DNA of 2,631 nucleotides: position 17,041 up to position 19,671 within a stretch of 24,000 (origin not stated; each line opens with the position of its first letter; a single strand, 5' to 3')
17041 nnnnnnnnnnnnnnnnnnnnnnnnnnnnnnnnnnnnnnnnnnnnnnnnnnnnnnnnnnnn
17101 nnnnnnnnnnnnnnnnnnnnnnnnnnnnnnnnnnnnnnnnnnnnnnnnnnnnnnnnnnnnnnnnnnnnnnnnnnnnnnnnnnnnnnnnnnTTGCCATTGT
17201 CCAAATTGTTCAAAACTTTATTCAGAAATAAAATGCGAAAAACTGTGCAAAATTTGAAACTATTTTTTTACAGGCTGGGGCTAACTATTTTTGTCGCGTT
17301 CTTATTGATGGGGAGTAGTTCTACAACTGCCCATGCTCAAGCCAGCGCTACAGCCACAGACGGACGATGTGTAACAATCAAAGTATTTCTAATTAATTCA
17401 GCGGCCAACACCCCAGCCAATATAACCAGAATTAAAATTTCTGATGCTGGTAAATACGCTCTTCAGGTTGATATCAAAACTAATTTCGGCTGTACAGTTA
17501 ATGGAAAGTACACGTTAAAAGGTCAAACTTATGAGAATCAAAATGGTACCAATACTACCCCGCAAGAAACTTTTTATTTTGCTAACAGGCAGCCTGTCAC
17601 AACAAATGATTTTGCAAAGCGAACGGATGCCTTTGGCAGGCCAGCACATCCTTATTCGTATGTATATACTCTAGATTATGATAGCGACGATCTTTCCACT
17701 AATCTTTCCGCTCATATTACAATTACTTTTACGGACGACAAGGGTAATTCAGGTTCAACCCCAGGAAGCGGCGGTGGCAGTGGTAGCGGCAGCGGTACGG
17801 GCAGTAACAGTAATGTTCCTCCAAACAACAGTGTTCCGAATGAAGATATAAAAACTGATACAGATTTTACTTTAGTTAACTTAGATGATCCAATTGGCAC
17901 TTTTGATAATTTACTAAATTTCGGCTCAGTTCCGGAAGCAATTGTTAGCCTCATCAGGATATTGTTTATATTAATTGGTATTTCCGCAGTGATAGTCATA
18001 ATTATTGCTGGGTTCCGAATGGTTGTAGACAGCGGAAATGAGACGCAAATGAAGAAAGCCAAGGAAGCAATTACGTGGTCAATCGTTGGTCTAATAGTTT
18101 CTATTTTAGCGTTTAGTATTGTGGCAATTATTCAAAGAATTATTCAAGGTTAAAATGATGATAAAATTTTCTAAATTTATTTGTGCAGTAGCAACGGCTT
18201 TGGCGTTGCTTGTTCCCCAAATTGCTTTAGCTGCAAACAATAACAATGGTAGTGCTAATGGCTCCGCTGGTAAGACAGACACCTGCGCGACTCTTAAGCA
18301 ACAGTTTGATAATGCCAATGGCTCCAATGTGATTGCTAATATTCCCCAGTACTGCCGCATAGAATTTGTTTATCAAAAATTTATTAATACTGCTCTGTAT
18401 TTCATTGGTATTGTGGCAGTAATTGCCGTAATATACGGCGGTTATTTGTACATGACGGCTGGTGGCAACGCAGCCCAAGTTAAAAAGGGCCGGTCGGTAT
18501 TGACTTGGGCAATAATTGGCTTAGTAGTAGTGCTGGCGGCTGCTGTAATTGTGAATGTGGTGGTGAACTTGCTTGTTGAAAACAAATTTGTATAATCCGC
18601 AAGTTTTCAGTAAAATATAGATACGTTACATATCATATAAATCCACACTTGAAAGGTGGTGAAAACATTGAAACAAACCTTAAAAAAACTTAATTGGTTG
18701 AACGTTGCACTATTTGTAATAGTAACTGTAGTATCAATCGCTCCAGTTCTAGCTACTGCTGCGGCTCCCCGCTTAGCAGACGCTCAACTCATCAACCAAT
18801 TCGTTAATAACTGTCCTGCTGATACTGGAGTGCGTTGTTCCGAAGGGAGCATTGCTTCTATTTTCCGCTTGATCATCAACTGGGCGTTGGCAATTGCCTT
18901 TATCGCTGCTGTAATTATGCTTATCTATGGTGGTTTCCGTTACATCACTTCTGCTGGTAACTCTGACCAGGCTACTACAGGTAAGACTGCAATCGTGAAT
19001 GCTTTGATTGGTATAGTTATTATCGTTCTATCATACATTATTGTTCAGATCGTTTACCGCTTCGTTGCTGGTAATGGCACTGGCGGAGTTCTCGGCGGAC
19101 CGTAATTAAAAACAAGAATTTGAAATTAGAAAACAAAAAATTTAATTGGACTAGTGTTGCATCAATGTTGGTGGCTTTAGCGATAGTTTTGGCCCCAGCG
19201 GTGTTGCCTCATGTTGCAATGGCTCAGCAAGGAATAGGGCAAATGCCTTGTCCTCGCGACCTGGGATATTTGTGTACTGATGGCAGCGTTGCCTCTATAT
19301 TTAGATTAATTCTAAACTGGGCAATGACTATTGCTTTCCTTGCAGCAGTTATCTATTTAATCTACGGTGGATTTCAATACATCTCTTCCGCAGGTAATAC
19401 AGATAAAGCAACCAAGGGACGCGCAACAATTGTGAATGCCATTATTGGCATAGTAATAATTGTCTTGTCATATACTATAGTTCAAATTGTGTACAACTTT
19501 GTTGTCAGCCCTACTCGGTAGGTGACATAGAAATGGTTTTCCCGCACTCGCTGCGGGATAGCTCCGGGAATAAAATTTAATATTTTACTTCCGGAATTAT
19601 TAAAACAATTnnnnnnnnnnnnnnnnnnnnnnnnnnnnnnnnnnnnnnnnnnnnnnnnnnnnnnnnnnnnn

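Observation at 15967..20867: Eight tandem paralogs with a C-terminal VirB2/TrbC-like two-helix pilin module and unrelated N-terminal regions, with no secretion machinery nearby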

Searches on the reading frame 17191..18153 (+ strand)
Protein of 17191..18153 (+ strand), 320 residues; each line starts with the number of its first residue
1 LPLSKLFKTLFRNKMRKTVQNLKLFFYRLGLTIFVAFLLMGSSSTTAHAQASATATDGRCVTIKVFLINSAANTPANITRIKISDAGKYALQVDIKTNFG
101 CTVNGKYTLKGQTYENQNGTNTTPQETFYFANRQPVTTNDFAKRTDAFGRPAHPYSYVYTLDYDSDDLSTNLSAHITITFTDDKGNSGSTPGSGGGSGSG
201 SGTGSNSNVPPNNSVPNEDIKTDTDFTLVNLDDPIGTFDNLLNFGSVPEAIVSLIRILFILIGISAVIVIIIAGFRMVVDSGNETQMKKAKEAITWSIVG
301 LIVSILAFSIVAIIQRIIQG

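Call 3: search_protein_families(library=pfam, proteins=[window:17191-18153:+], max_evalue=1)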
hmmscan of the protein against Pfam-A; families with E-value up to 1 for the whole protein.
window:17191-18153:+ (320 aa): 3 families
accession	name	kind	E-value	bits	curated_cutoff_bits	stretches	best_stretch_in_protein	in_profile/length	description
PF18895.5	T4SS_pilin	-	2.2e-08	34.5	26.6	1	249-313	7-70/71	Type IV secretion system pilin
PF04360.17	Serglycin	-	0.012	16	30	1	187-209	88-110/149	Serglycin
PF04290.18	DctQ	-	0.16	12.3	28.3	1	246-319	56-128/132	Tripartite ATP-independent periplasmic transporters, DctQ component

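Call 6: search_protein_families(library=ncbifam, proteins=[window:17191-18153:+], max_evalue=0.1)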
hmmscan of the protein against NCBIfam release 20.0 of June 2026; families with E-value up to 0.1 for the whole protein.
window:17191-18153:+ (320 aa): 1 family
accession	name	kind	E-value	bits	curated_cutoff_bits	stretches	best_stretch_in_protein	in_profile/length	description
NF045849.1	ICE_MMCAP2_0565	equivalog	4.7e-06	26.2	40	1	253-317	15-79/80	Mbov_0395 family pilin-like conjugal transfer protein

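Call 85: search_protein_families(library=phrogs, proteins=[window:17233-18153:+], max_evalue=0.01)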
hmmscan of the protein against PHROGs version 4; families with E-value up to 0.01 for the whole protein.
window:17233-18153:+ (306 aa): 1 family
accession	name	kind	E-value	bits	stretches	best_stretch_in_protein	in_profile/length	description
phrog_1696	-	tail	0.0083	14.1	0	155-231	1721-1796/2079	major tail protein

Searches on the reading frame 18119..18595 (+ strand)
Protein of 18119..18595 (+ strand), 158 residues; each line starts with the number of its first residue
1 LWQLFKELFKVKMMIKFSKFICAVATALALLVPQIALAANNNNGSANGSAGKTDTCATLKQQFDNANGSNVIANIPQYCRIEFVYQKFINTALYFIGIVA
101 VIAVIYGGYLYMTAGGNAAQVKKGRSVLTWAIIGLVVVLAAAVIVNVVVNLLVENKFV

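Call 3: search_protein_families(library=pfam, proteins=[window:18119-18595:+], max_evalue=1)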
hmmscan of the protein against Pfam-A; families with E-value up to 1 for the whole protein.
window:18119-18595:+ (158 aa): 7 families
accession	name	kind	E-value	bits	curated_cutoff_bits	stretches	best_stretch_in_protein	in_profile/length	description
PF18895.5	T4SS_pilin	-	8.2e-09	35.9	26.6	1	89-148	13-71/71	Type IV secretion system pilin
PF04956.18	TrbC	-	0.015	15.9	27.9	0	82-146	38-96/98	TrbC/VIRB2 pilin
PF04893.22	Yip1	-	0.035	14.4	28.6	1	72-143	120-171/173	Yip1 domain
PF09788.14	Tmemb_55A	-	0.052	13.2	30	1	52-140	149-235/248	Transmembrane protein 55A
PF13346.12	ABC2_membrane_5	-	0.059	13.4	25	1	62-144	56-133/205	ABC-2 family transporter protein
PF01578.25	Cytochrom_C_asm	-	0.31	11.1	29.9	1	104-149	166-208/212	Cytochrome C assembly protein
PF08395.17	7tm_7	-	0.44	10.2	26.6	1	76-157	15-95/370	7tm Chemosensory receptor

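Call 6: search_protein_families(library=ncbifam, proteins=[window:18119-18595:+], max_evalue=0.1)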
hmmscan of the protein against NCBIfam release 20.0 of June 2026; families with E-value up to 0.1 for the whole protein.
window:18119-18595:+ (158 aa): 2 families
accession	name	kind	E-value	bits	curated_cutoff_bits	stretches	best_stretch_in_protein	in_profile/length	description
NF045849.1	ICE_MMCAP2_0565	equivalog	4e-06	26.4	40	1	84-150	12-78/80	Mbov_0395 family pilin-like conjugal transfer protein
NF041742.1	WGxxGxxG_fam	subfamily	0.093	13.3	35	1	13-55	1-41/69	WGxxGxxG family protein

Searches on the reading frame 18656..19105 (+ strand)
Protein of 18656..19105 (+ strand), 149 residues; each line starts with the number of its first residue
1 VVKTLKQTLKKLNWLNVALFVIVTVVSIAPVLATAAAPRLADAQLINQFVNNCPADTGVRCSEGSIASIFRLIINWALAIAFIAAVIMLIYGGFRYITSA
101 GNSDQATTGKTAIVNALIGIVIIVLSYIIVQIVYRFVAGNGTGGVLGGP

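Call 3: search_protein_families(library=pfam, proteins=[window:18656-19105:+], max_evalue=1)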
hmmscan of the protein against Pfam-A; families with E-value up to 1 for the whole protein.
window:18656-19105:+ (149 aa): 6 families
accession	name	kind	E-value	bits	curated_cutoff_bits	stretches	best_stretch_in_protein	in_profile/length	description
PF18895.5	T4SS_pilin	-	4.9e-10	39.8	26.6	1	65-133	4-71/71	Type IV secretion system pilin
PF08733.15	PalH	-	0.061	12.8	34.1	1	45-130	198-268/332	PalH/RIM21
PF05987.18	DUF898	-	0.1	12.1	28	1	20-134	132-245/336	Bacterial protein of unknown function (DUF898)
PF20990.2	DUF2207_C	-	0.19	11.8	33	1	5-101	131-196/247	Predicted membrane protein (DUF2207) C-terminal domain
PF21551.2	CSL4_N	-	0.24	11.6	27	1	131-142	19-30/57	Exosome complex component CSL4, N-terminal domain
PF03348.21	Serinc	-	0.8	9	24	0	11-34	216-240/434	Serine incorporator (Serinc)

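Call 6: search_protein_families(library=ncbifam, proteins=[window:18656-19105:+], max_evalue=0.1)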
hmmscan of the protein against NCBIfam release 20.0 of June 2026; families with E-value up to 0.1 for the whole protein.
window:18656-19105:+ (149 aa): 1 family
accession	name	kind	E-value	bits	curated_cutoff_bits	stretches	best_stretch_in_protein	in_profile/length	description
NF045849.1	ICE_MMCAP2_0565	equivalog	1.9e-06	27.4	40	1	72-136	15-79/80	Mbov_0395 family pilin-like conjugal transfer protein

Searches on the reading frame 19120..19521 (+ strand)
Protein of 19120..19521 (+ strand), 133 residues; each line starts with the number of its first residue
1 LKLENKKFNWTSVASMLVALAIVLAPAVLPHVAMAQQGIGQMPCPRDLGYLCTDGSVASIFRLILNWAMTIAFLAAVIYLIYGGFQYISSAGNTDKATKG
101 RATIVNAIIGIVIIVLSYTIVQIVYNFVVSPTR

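Call 3: search_protein_families(library=pfam, proteins=[window:19120-19521:+], max_evalue=1)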
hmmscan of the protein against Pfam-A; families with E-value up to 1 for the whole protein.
window:19120-19521:+ (133 aa): 4 families
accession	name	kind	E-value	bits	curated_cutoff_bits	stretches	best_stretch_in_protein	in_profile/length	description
PF18895.5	T4SS_pilin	-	1.2e-10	41.7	26.6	1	56-124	4-71/71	Type IV secretion system pilin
PF04956.18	TrbC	-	0.0012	19.5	27.9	1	8-122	3-96/98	TrbC/VIRB2 pilin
PF08733.15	PalH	-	0.054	13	34.1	1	42-119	209-267/332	PalH/RIM21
PF01578.25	Cytochrom_C_asm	-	0.16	12.1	29.9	1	77-125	163-208/212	Cytochrome C assembly protein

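Call 6: search_protein_families(library=ncbifam, proteins=[window:19120-19521:+], max_evalue=0.1)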
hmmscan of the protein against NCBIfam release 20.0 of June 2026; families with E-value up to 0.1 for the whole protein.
window:19120-19521:+ (133 aa): 1 family
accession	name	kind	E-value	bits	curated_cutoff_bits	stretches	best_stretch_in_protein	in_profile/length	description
NF045849.1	ICE_MMCAP2_0565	equivalog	3.3e-07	29.9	40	1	63-127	15-79/80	Mbov_0395 family pilin-like conjugal transfer protein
